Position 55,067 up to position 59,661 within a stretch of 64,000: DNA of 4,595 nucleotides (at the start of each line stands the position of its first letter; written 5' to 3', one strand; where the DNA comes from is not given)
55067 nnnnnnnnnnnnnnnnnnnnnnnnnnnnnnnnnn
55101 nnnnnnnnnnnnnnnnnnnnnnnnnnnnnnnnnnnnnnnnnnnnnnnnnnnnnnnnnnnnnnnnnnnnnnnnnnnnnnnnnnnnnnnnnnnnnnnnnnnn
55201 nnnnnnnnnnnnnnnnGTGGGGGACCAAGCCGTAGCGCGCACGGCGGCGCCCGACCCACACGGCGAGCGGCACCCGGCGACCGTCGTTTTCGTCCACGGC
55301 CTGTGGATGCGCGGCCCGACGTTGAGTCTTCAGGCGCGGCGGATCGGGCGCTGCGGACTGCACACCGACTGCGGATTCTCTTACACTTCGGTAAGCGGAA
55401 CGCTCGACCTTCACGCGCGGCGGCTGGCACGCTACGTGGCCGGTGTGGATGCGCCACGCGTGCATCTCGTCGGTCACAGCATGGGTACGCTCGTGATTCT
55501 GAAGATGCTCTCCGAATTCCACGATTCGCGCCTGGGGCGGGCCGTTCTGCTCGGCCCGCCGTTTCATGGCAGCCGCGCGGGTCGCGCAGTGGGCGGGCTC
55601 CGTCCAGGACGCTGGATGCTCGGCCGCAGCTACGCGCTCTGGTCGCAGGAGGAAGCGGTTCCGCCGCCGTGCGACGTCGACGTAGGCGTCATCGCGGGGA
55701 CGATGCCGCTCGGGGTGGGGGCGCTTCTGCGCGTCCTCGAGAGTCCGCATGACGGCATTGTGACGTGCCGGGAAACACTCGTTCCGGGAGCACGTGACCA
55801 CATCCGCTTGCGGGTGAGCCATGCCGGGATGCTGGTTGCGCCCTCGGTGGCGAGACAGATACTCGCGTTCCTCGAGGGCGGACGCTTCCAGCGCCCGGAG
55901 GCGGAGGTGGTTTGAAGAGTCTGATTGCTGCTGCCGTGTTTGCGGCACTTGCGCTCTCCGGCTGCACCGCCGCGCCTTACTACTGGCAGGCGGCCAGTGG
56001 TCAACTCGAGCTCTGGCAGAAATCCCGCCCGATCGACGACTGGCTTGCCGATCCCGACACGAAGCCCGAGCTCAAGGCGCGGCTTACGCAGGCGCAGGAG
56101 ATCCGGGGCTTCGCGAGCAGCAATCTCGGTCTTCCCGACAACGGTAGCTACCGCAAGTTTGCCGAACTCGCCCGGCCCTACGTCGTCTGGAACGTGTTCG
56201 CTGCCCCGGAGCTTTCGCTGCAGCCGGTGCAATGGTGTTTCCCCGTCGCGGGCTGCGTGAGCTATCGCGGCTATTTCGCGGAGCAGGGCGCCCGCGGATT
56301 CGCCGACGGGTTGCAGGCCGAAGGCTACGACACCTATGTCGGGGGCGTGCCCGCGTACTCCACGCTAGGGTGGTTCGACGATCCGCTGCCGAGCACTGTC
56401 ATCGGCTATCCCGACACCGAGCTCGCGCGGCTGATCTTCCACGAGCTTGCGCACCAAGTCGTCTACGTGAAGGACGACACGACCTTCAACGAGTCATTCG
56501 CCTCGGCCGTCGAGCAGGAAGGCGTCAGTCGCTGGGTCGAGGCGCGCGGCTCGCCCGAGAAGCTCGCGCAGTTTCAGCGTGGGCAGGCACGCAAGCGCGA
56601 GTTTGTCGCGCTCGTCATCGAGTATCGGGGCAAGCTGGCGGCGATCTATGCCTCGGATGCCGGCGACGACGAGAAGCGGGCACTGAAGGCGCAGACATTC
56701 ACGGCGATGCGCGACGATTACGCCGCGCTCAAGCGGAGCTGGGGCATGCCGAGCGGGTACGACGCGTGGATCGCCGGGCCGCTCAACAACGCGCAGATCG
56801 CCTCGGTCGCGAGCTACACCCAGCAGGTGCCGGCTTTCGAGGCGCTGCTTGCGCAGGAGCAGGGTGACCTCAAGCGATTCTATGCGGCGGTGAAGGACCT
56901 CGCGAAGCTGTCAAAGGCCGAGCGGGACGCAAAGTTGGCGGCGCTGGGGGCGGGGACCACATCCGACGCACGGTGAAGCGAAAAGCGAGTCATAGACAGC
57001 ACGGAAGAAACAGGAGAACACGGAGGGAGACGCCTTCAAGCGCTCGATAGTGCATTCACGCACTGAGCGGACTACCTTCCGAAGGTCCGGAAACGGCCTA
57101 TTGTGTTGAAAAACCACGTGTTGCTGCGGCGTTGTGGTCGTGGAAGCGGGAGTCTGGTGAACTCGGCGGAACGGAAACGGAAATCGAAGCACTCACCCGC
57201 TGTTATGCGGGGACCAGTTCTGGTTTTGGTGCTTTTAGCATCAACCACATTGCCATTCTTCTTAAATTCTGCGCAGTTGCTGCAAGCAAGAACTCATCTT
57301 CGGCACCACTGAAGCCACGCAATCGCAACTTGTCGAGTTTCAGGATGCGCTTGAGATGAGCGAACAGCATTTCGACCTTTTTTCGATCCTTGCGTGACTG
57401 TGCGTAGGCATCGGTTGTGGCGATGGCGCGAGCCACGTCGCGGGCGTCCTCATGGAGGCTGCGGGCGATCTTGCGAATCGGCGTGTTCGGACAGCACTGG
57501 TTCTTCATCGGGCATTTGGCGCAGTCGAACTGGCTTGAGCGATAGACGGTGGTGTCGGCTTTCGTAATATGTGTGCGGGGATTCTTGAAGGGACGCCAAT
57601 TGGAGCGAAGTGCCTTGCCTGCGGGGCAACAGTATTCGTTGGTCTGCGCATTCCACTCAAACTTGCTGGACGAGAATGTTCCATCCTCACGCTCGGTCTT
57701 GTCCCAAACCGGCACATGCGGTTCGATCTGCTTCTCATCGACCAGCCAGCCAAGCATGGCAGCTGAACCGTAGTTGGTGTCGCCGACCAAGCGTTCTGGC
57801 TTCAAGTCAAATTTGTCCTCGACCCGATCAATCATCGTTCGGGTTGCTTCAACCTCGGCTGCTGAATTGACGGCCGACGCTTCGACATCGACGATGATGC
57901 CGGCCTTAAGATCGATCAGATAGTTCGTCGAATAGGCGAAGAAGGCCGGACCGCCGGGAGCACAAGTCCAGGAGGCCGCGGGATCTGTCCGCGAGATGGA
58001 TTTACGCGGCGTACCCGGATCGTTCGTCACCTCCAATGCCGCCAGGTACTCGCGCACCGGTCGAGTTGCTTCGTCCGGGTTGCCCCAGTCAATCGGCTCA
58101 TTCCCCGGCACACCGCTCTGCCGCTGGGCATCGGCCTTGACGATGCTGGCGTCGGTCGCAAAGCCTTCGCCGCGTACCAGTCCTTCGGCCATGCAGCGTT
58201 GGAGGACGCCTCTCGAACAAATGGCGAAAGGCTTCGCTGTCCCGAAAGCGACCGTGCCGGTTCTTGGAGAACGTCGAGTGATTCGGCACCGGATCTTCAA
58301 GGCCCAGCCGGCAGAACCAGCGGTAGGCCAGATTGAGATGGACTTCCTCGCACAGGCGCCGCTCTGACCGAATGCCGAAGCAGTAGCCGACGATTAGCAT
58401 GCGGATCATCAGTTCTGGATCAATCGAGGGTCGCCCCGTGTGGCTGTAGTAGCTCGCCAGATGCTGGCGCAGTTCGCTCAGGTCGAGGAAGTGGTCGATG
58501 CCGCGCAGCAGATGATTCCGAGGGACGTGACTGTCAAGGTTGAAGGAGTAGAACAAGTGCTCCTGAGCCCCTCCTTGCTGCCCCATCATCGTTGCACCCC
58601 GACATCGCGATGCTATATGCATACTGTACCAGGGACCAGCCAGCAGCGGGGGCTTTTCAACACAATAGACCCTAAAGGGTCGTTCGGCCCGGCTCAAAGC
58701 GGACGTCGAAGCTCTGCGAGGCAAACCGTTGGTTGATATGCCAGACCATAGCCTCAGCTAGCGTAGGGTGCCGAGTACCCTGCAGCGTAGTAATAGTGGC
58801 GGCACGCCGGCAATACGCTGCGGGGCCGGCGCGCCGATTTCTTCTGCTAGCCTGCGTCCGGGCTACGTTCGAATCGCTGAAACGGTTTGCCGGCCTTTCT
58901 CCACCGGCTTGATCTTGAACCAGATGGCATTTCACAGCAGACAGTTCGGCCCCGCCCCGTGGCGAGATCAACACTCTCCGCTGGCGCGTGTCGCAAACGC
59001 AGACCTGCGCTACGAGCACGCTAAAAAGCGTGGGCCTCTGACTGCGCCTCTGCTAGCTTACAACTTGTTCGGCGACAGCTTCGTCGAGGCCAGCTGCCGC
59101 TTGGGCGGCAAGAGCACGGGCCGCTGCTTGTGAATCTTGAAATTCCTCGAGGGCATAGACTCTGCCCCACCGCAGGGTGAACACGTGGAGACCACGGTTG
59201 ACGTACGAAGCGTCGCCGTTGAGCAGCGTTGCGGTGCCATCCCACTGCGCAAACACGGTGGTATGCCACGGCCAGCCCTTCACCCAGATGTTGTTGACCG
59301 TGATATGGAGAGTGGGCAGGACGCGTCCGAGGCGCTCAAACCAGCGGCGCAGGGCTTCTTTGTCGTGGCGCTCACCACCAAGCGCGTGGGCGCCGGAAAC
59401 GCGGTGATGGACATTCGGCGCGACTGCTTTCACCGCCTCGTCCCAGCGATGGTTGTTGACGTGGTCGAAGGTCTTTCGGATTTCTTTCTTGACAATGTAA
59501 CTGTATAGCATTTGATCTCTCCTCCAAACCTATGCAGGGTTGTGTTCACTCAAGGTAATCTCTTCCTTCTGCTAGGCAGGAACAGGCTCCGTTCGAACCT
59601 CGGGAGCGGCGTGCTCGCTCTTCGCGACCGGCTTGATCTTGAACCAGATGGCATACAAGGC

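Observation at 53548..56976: Met-rich periplasmic EF-hand protein followed by exported MsrB, exported MsrA, a hydrolase and an aminopeptidase: a candidate envelope methionine-oxidation scavenging and repair module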

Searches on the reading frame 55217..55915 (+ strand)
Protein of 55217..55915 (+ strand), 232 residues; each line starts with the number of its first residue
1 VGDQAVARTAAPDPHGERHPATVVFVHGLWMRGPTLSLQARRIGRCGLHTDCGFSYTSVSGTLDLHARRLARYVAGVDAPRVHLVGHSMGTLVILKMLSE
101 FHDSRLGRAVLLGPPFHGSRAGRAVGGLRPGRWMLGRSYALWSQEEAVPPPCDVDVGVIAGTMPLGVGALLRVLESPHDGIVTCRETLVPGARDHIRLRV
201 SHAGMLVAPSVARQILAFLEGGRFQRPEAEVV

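Call 3: search_protein_families(library=pfam, proteins=[window:55217-55915:+], max_evalue=0.01)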
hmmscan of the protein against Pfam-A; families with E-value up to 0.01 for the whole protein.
window:55217-55915:+ (232 aa): 5 families
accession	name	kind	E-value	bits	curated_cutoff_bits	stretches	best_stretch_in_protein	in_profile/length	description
PF12697.13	Abhydrolase_6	-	3.4e-09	38.1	26.3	1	23-149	1-125/217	Alpha/beta hydrolase family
PF00561.26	Abhydrolase_1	-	1.2e-06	28.8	25.8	1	63-120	52-110/245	alpha/beta hydrolase fold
PF10230.15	LIDHydrolase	-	0.00095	19.4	27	1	78-116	82-120/262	Lipid-droplet associated hydrolase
PF12146.15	Hydrolase_4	-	0.0026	17.6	27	1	81-136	77-131/239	Serine aminopeptidase, S33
PF02450.21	LCAT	-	0.0073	16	21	1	77-119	118-165/392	Lecithin:cholesterol acyltransferase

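Call 8: search_protein_families(library=ncbifam, proteins=[window:55217-55915:+], max_evalue=0.01)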
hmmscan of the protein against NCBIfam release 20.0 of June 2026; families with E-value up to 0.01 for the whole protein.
window:55217-55915:+ (232 aa): 2 families
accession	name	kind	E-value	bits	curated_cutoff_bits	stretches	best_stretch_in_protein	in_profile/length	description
NF011457.0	PRK14875.1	equivalog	0.00045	19.3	307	1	59-114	177-231/372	acetoin dehydrogenase dihydrolipoyllysine-residue acetyltransferase subunit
TIGR03343.1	biphenyl_bphD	equivalog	0.00085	18.6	462.15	1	66-118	87-138/282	2-hydroxy-6-oxo-6-phenylhexa-2,4-dienoate hydrolase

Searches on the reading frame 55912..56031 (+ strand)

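Call 56: search_protein_families(library=ncbifam, proteins=[window:55912-56031:+], max_evalue=10)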
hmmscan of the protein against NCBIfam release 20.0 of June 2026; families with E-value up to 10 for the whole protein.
seq(40 aa): 4 families
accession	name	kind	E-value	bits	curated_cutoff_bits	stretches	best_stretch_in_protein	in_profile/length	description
NF007804.1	PRK10510.1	equivalog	0.0088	15.4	307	1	4-30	7-33/219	OmpA family lipoprotein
NF033216.1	lipo_YgdI_YgdR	subfamily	0.049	13.5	42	1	4-30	5-30/71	YgdI/YgdR family lipoprotein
NF053526.1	Myco_lipo_LppK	equivalog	0.084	12.8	125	1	4-22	9-27/167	lipoprotein LppK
NF047847.2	SS_mature_LptM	equivalog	0.51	10.5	27.7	1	4-18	6-20/31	LPS translocon maturation chaperone LptM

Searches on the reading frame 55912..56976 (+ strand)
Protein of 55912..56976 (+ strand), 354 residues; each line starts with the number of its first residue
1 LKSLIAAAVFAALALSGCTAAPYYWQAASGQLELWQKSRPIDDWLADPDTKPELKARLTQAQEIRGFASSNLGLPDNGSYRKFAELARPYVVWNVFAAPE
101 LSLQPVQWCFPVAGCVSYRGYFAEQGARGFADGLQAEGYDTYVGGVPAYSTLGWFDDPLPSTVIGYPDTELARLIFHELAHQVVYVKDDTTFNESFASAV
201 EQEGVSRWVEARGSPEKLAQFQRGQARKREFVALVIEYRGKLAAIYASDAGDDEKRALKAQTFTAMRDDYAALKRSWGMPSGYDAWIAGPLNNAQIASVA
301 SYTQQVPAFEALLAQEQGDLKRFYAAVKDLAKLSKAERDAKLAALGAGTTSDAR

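Call 3: search_protein_families(library=pfam, proteins=[window:55912-56976:+], max_evalue=0.01)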
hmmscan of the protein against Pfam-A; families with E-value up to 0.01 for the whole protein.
window:55912-56976:+ (354 aa): 1 family
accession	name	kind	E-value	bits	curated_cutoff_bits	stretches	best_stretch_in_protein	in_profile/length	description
PF10023.15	Aminopep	-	7.8e-136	453.1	25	1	23-342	2-322/322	Putative aminopeptidase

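Call 8: search_protein_families(library=ncbifam, proteins=[window:55912-56976:+], max_evalue=0.01)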
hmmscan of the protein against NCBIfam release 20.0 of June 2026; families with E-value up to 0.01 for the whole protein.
window:55912-56976:+ (354 aa): 0 families

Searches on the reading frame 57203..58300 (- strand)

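Call 3: search_protein_families(library=pfam, proteins=[window:57203-58300:-], max_evalue=0.01)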
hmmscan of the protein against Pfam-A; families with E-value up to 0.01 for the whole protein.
window:57203-58300:- (365 aa): 2 families
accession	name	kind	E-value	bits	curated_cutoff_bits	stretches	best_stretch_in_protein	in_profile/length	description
PF13751.12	DDE_Tnp_1_6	-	1.5e-17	64.4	25.1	1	225-349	2-124/125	Transposase DDE domain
PF01609.27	DDE_Tnp_1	-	2e-13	51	23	1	107-346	21-200/200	Transposase DDE domain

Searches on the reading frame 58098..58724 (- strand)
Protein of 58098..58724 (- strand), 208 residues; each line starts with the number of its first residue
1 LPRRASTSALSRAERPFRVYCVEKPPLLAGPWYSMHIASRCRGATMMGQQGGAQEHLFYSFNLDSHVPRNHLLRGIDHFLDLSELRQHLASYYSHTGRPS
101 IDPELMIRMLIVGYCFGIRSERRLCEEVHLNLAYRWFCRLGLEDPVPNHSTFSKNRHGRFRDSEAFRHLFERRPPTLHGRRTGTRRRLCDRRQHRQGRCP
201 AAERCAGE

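Call 3: search_protein_families(library=pfam, proteins=[window:58098-58724:-], max_evalue=0.01)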
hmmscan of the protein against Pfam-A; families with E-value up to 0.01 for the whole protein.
window:58098-58724:- (208 aa): 1 family
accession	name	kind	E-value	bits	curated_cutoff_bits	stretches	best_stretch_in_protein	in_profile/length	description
PF05598.16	DUF772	-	7.8e-28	96.7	23.1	1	97-172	1-73/74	Transposase domain (DUF772)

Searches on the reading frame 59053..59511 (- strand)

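Call 29: search_protein_families(library=pfam, proteins=[window:59053-59511:-], max_evalue=0.001)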
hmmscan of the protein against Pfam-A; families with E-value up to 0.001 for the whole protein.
window:59053-59511:- (152 aa): 2 families
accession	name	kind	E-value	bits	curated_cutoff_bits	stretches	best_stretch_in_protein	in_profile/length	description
PF12680.13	SnoaL_2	-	1.1e-13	52.1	27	1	11-119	1-100/102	SnoaL-like domain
PF07366.18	SnoaL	-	8.8e-06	26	28.4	1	11-94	3-81/126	SnoaL-like polyketide cyclase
